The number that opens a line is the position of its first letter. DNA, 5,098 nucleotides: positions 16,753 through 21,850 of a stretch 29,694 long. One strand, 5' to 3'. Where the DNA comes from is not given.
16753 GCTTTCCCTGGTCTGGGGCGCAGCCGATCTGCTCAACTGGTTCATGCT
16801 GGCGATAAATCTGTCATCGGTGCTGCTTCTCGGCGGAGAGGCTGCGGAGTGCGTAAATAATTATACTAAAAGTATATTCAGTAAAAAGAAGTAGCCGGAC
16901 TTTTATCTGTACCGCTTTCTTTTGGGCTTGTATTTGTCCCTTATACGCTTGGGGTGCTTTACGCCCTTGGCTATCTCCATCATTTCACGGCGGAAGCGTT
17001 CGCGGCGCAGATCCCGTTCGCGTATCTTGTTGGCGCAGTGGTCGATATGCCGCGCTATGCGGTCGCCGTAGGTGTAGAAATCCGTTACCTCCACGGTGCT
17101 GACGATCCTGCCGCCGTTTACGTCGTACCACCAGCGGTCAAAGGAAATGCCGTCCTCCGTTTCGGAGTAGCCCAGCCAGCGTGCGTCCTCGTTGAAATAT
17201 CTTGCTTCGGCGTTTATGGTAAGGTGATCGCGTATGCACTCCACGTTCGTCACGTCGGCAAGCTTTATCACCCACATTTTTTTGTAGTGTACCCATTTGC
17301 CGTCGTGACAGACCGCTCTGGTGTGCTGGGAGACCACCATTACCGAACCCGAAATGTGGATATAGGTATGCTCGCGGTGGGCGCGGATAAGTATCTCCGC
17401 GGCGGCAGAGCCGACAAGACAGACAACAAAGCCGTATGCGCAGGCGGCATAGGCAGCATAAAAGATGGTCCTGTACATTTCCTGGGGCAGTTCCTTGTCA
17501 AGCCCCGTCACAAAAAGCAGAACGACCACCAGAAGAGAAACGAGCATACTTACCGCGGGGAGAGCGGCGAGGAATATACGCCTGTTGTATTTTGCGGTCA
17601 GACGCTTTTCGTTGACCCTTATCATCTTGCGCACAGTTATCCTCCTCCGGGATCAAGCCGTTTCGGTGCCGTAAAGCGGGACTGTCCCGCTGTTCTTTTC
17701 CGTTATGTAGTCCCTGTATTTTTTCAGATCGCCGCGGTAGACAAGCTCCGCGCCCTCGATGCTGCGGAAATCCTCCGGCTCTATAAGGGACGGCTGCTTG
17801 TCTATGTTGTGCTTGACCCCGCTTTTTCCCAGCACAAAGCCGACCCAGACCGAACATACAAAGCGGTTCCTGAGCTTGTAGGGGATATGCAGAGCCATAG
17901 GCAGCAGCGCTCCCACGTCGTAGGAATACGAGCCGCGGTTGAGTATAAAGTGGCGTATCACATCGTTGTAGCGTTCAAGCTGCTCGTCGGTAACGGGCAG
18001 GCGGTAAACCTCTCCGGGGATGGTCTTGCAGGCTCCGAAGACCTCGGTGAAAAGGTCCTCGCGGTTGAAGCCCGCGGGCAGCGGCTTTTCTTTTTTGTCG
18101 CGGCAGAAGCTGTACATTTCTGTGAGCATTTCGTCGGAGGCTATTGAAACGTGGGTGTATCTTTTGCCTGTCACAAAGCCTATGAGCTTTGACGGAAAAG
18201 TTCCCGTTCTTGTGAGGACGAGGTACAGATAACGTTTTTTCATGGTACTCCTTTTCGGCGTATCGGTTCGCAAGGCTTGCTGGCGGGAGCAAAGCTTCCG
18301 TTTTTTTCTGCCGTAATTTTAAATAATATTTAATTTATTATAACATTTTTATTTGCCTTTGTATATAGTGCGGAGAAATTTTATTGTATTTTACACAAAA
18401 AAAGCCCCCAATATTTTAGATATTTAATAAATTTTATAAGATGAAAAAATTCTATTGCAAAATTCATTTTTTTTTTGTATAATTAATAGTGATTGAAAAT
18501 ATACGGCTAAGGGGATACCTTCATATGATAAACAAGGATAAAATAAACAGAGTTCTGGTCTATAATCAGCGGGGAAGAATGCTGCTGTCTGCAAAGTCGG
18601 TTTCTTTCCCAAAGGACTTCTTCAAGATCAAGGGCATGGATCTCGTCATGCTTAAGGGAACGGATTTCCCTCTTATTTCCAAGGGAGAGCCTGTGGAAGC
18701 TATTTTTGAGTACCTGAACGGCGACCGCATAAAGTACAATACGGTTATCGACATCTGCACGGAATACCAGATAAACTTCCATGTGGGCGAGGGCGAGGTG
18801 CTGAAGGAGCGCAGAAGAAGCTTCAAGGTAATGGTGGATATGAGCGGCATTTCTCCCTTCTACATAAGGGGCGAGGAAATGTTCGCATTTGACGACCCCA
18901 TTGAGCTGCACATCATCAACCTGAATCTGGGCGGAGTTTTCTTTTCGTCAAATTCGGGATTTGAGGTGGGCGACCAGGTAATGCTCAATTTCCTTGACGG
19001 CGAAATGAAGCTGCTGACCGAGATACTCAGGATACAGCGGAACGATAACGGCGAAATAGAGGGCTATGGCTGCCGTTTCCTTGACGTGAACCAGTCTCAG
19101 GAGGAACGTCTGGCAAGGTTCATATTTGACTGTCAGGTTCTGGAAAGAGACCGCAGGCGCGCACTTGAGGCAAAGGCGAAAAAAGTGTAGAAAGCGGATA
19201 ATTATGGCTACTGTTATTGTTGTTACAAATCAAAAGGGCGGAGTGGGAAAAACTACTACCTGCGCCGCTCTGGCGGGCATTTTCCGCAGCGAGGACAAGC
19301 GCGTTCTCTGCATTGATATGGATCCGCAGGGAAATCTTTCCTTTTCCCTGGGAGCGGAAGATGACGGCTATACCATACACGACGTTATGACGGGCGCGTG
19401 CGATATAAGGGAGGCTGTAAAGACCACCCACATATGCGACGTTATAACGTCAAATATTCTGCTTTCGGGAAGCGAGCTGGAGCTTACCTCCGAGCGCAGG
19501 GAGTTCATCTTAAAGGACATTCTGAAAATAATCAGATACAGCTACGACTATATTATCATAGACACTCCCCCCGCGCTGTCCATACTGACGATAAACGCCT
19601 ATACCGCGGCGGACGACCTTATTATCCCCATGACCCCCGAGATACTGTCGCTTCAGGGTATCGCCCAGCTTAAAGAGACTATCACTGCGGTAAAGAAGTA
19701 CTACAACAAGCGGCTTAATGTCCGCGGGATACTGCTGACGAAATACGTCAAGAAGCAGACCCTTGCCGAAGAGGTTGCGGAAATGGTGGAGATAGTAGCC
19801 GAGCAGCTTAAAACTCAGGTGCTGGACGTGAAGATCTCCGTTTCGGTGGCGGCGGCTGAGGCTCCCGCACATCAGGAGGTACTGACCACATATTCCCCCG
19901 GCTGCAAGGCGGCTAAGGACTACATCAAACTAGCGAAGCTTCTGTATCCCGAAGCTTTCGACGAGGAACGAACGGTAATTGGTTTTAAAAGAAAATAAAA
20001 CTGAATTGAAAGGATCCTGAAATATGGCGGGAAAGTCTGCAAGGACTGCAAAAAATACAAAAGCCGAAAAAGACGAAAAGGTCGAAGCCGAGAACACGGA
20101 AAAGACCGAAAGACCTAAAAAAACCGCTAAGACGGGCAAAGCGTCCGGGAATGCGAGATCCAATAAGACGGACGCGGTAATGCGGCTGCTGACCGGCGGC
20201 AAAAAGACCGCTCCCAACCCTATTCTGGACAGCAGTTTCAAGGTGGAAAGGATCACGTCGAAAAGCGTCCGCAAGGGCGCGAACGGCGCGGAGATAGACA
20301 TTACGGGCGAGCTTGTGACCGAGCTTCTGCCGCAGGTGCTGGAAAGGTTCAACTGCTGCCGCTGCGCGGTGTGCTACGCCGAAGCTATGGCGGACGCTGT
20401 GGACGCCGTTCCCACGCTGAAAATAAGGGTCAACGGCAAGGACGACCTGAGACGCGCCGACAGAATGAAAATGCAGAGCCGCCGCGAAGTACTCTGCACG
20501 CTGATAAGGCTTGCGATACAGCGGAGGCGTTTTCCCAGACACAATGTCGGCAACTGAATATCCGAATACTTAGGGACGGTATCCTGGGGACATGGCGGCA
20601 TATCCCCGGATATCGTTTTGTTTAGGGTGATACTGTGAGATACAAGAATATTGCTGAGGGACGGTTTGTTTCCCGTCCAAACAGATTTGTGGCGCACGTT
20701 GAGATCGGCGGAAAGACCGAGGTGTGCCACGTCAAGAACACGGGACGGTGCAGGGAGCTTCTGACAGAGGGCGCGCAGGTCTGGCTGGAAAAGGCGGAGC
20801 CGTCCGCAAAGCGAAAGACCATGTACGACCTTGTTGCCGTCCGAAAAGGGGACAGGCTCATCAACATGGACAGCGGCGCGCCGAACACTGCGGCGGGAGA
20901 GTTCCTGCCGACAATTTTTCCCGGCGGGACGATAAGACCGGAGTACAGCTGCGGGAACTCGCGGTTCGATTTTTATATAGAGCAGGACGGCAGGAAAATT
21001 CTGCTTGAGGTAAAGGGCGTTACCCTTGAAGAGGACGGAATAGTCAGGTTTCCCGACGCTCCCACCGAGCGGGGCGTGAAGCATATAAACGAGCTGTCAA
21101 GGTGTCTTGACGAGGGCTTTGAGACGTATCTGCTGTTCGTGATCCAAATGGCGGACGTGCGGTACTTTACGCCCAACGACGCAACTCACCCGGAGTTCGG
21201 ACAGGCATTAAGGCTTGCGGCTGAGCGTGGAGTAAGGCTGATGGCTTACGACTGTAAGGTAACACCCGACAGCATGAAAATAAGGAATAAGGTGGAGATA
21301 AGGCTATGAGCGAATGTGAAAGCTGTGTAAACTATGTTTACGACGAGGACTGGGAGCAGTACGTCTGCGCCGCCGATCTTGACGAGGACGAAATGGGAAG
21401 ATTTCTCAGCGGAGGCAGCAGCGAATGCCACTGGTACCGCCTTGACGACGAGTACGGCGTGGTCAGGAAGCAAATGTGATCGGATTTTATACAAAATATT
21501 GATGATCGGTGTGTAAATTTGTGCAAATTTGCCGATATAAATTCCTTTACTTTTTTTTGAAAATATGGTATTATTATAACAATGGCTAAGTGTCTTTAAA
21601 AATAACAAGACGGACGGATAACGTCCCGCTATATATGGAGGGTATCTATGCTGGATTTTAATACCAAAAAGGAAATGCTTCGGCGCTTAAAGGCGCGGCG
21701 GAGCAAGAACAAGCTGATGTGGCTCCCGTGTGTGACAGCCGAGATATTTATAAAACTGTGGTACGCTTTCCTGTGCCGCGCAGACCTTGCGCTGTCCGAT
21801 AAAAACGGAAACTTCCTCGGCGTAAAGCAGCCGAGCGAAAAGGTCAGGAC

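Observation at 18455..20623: PilZ - orphan ParA - ComFB operon: candidate cyclic-dinucleotide-gated ParA system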

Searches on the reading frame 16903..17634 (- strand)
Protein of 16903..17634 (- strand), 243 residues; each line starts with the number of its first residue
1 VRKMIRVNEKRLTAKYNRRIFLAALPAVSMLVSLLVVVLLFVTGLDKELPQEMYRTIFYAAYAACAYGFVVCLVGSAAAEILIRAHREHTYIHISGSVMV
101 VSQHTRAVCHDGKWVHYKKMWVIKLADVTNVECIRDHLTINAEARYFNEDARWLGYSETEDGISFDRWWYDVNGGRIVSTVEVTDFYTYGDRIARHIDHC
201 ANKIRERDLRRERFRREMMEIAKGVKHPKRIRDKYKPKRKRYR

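Call 3: search_protein_families(library=pfam, proteins=[window:16903-17634:-], max_evalue=0.1)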
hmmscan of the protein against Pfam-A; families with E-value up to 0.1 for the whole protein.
window:16903-17634:- (243 aa): 3 families
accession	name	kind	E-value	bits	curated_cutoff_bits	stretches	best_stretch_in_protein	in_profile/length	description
PF20312.3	DUF6608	-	0.019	15.4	24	1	29-63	76-109/131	Family of unknown function (DUF6608)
PF19683.4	DUF6185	-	0.041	12.5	25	1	13-89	304-386/825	Family of unknown function (DUF6185)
PF20712.2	CyanoTRADDas_TM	-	0.045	14.3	24.3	0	55-77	7-29/68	Cyanobacterial TRADD-N associated 2-Transmembrane domain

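Call 4: search_protein_families(library=ncbifam, proteins=[window:16903-17634:-], max_evalue=0.1)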
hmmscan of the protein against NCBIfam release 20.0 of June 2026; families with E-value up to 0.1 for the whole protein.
window:16903-17634:- (243 aa): 1 family
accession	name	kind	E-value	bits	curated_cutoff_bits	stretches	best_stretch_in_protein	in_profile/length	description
NF033706.1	Ni_bind_SCO4226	equivalog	0.02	14.9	125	0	158-204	30-75/82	SCO4226 family nickel-binding protein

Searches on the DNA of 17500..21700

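Call 68: search_rna_families(source=window, start=17500, end=21700, threshold=evalue, max_evalue=1)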
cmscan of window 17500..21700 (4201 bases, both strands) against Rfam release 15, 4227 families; matches with E-value up to 1: 0.
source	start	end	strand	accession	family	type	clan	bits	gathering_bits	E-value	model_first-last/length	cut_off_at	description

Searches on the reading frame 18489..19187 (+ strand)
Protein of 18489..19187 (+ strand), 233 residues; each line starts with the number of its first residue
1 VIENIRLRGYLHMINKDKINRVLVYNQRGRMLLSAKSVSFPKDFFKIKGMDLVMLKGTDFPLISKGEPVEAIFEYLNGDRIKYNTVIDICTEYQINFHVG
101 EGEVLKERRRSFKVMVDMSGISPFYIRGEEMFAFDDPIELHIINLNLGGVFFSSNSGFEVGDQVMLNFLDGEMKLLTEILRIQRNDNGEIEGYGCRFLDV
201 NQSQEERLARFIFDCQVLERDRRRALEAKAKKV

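Call 3: search_protein_families(library=pfam, proteins=[window:18489-19187:+], max_evalue=0.1)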
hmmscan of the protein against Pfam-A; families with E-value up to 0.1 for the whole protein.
window:18489-19187:+ (233 aa): 1 family
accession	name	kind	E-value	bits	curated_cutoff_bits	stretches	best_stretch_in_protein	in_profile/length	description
PF07238.19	PilZ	-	2.6e-12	47.4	22.5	1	107-213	1-101/102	PilZ domain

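Call 4: search_protein_families(library=ncbifam, proteins=[window:18489-19187:+], max_evalue=0.1)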
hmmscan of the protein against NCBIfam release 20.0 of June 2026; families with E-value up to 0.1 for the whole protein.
window:18489-19187:+ (233 aa): 1 family
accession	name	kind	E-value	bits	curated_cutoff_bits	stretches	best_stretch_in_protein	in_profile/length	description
TIGR02266.1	gmx_TIGR02266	paralog_domain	2.3e-07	30.9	68.7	1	139-212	18-95/96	TIGR02266 family protein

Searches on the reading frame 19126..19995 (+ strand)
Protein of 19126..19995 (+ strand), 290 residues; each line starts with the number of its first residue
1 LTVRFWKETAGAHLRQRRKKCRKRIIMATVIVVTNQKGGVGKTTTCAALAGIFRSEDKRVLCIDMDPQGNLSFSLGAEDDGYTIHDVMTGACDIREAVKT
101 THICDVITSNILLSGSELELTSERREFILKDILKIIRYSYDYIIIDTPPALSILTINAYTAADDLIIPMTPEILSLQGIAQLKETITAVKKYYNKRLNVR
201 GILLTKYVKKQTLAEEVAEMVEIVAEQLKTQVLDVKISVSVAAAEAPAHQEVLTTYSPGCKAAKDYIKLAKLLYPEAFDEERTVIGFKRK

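Call 3: search_protein_families(library=pfam, proteins=[window:19126-19995:+], max_evalue=0.1)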
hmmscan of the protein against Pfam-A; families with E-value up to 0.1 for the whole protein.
window:19126-19995:+ (290 aa): 13 families
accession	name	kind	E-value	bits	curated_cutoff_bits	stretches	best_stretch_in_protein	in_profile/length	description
PF13614.12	AAA_31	-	6.2e-53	179.8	27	1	29-198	2-176/177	AAA domain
PF01656.29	CbiA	-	6.7e-26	91.1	25.4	1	31-251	1-123/125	CobQ/CobB/MinD/ParA nucleotide binding domain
PF09140.17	MipZ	-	1.1e-11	44.9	20.7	2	125-191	85-151/262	ATPase MipZ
PF10609.15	ParA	-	2.1e-11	44.2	27.1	1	29-189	4-163/246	NUBPL iron-transfer P-loop NTPase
PF06564.18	CBP_BcsQ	-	3.8e-10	40.1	21.3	1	30-271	3-231/234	Cellulose biosynthesis protein BcsQ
PF02374.21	ArsA_ATPase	-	1e-08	35.2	24.3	1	32-243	4-220/305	Anion-transporting ATPase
PF00142.24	Fer4_NifH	-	1e-06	28.9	25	2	36-103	7-73/271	4Fe-4S iron sulfur cluster binding proteins, NifH/frxC family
PF03029.23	ATP_bind_1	-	9.5e-05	22.7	27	1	39-69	6-36/240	Conserved hypothetical ATP binding protein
PF00448.28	SRP54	-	9.9e-05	22.5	22.7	1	39-66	11-38/196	SRP54-type protein, GTPase domain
PF07015.17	VirC1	-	0.028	14.2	24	1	30-68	3-41/231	VirC1 protein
PF02606.20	LpxK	-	0.028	14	27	1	17-62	24-70/328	Tetraacyldisaccharide-1-P 4'-kinase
PF13500.12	AAA_26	-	0.04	14.2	27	0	31-57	3-29/198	AAA domain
PF16575.11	CLP1_P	-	0.044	14.1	26.6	0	39-67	4-32/188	mRNA cleavage and polyadenylation factor CLP1 P-loop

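Call 4: search_protein_families(library=ncbifam, proteins=[window:19126-19995:+], max_evalue=0.1)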
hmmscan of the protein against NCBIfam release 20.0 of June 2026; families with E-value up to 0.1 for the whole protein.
window:19126-19995:+ (290 aa): 39 families (the best 25 are shown)
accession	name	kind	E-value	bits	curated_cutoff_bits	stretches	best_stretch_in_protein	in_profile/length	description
NF041546.1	ParA_partition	equivalog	1.1e-28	100.2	180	2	130-270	67-201/203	ParA family partition ATPase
TIGR01969.1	minD_arch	subfamily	5.1e-27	94.6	201.75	1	30-274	2-231/251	cell division ATPase MinD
TIGR03453.1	partition_RepA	equivalog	1.2e-24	86.9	348.45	1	19-251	95-348/387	plasmid partitioning protein RepA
TIGR03371.1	cellulose_yhjQ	equivalog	3e-23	82.6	157.85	1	29-273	2-241/246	cellulose biosynthesis protein BcsQ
TIGR01968.1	minD_bact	equivalog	3.9e-21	75.6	212.9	1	29-237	2-206/261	septum site-determining protein MinD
NF041283.1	PrgP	equivalog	4.6e-19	68.8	400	1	27-222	1-210/297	ParA superfamily DNA segregation protein PrgP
NF010443.0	PRK13869.1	subfamily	2.2e-16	59.6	446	2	29-107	122-199/405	plasmid-partitioning protein RepA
NF008568.0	PRK11519.1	equivalog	1.3e-13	50.1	1068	1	29-211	527-702/720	tyrosine-protein kinase Wzc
NF008079.0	PRK10818.1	equivalog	3.5e-13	49.5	508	1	27-265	1-241/270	septum site-determining protein MinD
TIGR01007.1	eps_fam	subfamily_domain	6.8e-12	45.4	108.05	1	30-163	19-152/204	polysaccharide biosynthesis tyrosine autokinase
NF010259.0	PRK13705.1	equivalog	7.3e-12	44.9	725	1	24-210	102-307/388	plasmid-partitioning protein SopA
NF007350.0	PRK09841.1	equivalog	1.2e-11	43.5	1248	1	29-214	532-710/726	tyrosine-protein kinase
NF009701.0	PRK13230.1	subfamily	1.8e-09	37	350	2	35-89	7-61/291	nitrogenase reductase-like protein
TIGR03018.1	pepcterm_TyrKin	hypoth_equivalog_domain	8.8e-09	35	230.65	1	27-157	34-166/207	XrtA-associated tyrosine autokinase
NF047398.1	AAA_KGGVGR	domain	4.1e-08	33.8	90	1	30-66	4-40/190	KGGVGR-motif variant AAA ATPase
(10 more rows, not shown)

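Call 43: search_solved_structures(query=window:19204-19995:+, max_evalue=1e-10, show_alignments=2)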
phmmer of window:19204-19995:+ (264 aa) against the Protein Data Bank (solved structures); distinct sequences matched with E-value up to 1e-10: 17.
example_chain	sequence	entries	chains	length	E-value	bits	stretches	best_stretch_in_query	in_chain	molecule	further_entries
8ray_B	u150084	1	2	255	9.6e-45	156.2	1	3-247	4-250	ParA family protein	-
6iub_A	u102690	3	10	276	1.4e-36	129.5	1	1-245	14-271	SpoOJ regulator (Soj)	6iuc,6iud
4pfs_A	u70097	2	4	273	1.6e-36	129.3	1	1-225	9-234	Cobyrinic Acid a,c-diamide synthase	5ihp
5if9_A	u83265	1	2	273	2.4e-36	128.7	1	3-225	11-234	Cobyrinic Acid a,c-diamide synthase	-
8jmj_A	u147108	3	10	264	1.6e-35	126.1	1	1-245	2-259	SpoOJ regulator (Soj)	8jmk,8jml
1wcv_1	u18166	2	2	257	5.2e-30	108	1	5-246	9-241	SEGREGATION PROTEIN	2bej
2bek_A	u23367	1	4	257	6.9e-29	104.3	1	5-246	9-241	SEGREGATION PROTEIN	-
1g3q_A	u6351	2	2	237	2.8e-18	69.6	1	2-245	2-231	CELL DIVISION INHIBITOR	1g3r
3k9g_A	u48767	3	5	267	6.5e-18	68.4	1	4-153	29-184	PF-32 protein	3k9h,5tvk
7dut_A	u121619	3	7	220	1.1e-17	67.6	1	4-165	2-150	SOJ protein (Soj)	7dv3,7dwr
1ion_A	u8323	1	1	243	2.7e-17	66.4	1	2-244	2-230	PROBABLE CELL DIVISION INHIBITOR MIND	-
6non_A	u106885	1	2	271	1.3e-15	60.9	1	5-165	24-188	Cobyrinic acid ac-diamide synthase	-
6noo_A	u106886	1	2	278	1.3e-15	60.8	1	5-165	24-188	Maintenance of carboxysome positioning A protein, MCDA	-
6nop_B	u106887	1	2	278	1.8e-14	57.2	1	5-165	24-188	Cobyrinic acid ac-diamide synthase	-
3q9l_A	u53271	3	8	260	2.2e-11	47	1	1-209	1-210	Septum site-determining protein minD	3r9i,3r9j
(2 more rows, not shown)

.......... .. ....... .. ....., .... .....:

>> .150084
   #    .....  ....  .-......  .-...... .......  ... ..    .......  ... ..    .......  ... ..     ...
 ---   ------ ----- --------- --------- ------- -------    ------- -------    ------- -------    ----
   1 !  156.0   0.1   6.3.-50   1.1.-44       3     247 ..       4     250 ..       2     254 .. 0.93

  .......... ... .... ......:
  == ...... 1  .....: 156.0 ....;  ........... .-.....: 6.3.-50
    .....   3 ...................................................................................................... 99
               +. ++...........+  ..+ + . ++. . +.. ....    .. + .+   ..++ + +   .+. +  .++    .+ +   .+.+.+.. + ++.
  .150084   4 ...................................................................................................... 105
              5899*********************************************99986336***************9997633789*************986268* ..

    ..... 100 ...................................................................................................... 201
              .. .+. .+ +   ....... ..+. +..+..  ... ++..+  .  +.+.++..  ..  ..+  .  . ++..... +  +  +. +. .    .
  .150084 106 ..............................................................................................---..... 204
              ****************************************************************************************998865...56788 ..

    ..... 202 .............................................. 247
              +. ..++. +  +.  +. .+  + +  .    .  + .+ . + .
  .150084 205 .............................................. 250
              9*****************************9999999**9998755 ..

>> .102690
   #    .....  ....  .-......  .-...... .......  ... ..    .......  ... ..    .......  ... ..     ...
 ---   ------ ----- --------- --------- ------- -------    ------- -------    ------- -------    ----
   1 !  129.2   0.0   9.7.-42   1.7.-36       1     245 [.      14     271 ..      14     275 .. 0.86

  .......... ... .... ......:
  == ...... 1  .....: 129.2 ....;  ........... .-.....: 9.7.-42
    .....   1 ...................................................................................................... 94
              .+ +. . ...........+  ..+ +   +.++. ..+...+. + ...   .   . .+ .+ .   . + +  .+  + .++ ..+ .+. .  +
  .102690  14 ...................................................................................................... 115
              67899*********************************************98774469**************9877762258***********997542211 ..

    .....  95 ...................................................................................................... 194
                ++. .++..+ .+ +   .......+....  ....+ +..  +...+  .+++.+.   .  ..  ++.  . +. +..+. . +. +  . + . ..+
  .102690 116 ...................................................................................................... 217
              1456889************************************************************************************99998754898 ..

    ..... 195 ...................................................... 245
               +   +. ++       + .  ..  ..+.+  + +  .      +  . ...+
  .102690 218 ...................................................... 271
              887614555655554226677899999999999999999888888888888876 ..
